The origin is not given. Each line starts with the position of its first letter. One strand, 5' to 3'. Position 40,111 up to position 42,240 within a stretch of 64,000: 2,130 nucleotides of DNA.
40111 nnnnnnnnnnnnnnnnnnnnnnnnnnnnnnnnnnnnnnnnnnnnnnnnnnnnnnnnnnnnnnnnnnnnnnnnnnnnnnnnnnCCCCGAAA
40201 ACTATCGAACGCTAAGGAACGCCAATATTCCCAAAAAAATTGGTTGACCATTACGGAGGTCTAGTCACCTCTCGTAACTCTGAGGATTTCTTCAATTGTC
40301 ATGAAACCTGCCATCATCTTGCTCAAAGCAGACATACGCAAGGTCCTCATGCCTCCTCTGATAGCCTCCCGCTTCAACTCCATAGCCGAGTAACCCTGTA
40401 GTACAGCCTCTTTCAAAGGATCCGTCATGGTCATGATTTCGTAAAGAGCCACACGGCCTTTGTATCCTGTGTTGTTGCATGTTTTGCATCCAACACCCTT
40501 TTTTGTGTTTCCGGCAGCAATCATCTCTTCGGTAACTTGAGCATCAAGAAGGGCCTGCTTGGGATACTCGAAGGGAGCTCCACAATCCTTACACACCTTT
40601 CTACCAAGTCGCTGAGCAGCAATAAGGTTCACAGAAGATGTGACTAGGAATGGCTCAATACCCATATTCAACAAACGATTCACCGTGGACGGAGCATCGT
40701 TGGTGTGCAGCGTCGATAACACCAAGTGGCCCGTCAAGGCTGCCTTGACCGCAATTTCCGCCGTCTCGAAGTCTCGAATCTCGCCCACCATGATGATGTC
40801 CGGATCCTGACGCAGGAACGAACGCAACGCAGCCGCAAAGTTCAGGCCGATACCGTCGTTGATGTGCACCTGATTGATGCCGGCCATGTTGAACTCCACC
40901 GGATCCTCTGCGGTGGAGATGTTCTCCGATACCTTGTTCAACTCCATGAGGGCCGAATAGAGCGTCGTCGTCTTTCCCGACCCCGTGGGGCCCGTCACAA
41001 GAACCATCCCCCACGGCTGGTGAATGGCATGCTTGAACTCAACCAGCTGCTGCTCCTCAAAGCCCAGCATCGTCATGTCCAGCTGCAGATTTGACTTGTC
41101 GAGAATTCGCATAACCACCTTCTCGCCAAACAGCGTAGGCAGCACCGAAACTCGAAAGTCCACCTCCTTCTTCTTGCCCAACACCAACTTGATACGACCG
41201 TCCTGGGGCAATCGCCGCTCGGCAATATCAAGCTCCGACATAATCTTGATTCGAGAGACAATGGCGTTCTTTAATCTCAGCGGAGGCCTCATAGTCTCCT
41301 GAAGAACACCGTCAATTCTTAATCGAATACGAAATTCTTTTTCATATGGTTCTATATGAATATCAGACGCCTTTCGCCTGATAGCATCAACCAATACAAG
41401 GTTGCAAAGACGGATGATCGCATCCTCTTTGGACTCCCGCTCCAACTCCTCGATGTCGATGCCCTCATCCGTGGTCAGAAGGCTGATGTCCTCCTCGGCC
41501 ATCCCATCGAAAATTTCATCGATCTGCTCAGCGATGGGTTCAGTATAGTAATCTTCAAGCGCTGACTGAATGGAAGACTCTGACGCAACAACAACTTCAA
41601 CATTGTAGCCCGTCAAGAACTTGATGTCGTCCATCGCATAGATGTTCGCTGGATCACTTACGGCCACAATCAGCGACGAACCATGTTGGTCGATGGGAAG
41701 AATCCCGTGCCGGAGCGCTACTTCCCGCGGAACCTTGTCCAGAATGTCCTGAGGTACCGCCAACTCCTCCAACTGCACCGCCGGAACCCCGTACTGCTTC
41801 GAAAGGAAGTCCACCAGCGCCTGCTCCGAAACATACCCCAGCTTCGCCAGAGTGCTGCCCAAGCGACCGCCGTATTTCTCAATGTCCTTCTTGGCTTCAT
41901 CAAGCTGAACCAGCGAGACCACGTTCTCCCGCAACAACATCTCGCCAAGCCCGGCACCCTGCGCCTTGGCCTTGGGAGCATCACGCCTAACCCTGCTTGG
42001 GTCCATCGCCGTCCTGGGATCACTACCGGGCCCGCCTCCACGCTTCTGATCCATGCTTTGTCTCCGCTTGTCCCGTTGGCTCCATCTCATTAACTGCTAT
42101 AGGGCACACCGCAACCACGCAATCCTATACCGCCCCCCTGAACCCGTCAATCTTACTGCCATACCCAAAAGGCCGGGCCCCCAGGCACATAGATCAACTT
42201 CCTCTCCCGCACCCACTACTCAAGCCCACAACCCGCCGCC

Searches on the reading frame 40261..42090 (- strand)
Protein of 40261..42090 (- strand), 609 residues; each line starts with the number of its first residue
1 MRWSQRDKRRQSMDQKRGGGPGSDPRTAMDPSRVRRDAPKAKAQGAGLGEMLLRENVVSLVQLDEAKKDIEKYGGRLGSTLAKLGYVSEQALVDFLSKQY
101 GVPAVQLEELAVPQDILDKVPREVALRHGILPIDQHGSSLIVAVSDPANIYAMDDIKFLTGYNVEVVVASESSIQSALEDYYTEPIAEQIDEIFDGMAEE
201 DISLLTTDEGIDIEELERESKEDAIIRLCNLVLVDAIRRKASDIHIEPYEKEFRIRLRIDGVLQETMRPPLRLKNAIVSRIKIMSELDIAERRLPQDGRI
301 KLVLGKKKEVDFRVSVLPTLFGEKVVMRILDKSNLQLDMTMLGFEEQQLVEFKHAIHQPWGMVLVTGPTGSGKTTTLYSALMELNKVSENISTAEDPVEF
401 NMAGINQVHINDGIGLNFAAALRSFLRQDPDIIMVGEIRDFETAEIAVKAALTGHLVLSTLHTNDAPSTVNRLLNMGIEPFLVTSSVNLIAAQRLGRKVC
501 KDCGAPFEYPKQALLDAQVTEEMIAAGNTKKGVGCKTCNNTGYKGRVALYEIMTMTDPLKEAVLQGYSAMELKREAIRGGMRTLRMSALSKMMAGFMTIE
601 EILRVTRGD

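Call 40: find_homologous_proteins(query=window:40261-42090:-, max_evalue=1e-50)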
Query window:40261-42090:- (609 aa): 8000 proteins with E <= 1e-50 among 8000 candidates; the best 120 are listed.
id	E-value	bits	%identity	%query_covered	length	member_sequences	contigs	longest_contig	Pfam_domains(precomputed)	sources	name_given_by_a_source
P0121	0.0e+0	1178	89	98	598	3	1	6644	PF05157.21,PF00437.27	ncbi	-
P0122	0.0e+0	1130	100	85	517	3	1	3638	PF05157.21,PF00437.27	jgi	-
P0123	2.9e-298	1009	77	98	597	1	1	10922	PF05157.21,PF00437.27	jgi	-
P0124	1.0e-297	1007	79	94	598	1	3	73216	PF05157.21,PF00437.27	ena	-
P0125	1.5e-296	1003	78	94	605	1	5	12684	PF05157.21,PF00437.27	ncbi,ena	-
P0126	2.0e-295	999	77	98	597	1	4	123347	PF05157.21,PF00437.27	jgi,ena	jgi:type IV pilus assembly protein PilB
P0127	2.4e-295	999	78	94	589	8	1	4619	PF05157.21,PF00437.27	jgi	jgi:type IV pilus assembly protein PilB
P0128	2.6e-295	999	77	98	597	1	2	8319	PF05157.21,PF00437.27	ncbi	-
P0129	5.2e-295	998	79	95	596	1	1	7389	PF05157.21,PF00437.27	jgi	-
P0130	1.2e-294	997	78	95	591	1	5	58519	PF05157.21,PF00437.27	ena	-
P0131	1.3e-294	997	77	94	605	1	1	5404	PF05157.21,PF00437.27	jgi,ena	-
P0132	3.1e-293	992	78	95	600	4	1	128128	PF05157.21,PF00437.27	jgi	jgi:type IV pilus assembly protein PilB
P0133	1.0e-291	987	78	96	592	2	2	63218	PF05157.21,PF00437.27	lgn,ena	-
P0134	1.1e-291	987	76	98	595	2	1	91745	PF05157.21,PF00437.27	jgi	jgi:type IV pilus assembly protein PilB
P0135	3.1e-291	986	76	98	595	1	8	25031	PF05157.21,PF00437.27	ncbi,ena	-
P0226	4.8e-243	826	82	75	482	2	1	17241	PF05157.21,PF00437.27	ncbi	-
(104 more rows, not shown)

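Call 41: find_encoding_contigs(protein=P0121, flank=10000, max_places=4)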
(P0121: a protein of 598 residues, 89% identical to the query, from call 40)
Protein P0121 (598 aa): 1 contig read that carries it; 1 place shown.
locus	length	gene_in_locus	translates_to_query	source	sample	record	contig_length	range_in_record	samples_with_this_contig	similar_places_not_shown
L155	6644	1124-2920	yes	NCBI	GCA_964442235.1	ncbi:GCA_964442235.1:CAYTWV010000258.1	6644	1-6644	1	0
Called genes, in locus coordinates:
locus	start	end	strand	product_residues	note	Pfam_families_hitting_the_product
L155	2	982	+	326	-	?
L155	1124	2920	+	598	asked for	PF05157:MshEN, PF00437:T2SSE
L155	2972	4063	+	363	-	PF00437:T2SSE, PF25199:nSTAND_NTPase5 (weak)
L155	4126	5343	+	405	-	PF28597:T2SSF_N, PF00482:T2SSF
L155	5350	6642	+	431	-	?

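Call 42: find_encoding_contigs(protein=P0226, flank=10000, max_places=4)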
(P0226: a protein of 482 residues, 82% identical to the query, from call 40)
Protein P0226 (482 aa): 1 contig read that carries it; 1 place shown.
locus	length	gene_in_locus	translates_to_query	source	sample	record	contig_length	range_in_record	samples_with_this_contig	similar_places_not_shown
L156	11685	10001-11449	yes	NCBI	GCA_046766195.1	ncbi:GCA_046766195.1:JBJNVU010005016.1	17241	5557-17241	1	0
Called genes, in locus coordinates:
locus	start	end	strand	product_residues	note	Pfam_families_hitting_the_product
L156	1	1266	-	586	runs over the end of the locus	PF02518:HATPase_c, PF13589:HATPase_c_3, PF01119:DNA_mis_repair, PF08676:MutL_C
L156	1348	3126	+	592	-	PF00496:SBP_bac_5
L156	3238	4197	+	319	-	-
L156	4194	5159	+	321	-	PF01073:3Beta_HSD, PF01370:Epimerase, PF02719:Polysacc_synt_2, PF04321:RmlD_sub_bind, PF05368:NmrA, PF07993:NAD_binding_4, PF13460:NAD_binding_10, PF16363:GDP_Man_Dehyd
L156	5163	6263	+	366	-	PF01041:DegT_DnrJ_EryC1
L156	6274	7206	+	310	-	PF00005:ABC_tran, PF13304:AAA_21 (weak)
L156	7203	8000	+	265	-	PF12679:ABC2_membrane_2, PF12698:ABC2_membrane_3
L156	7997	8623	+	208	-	-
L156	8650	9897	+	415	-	PF01546:Peptidase_M20, PF07687:M20_dimer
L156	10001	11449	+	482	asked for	PF05157:MshEN, PF00437:T2SSE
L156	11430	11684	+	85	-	?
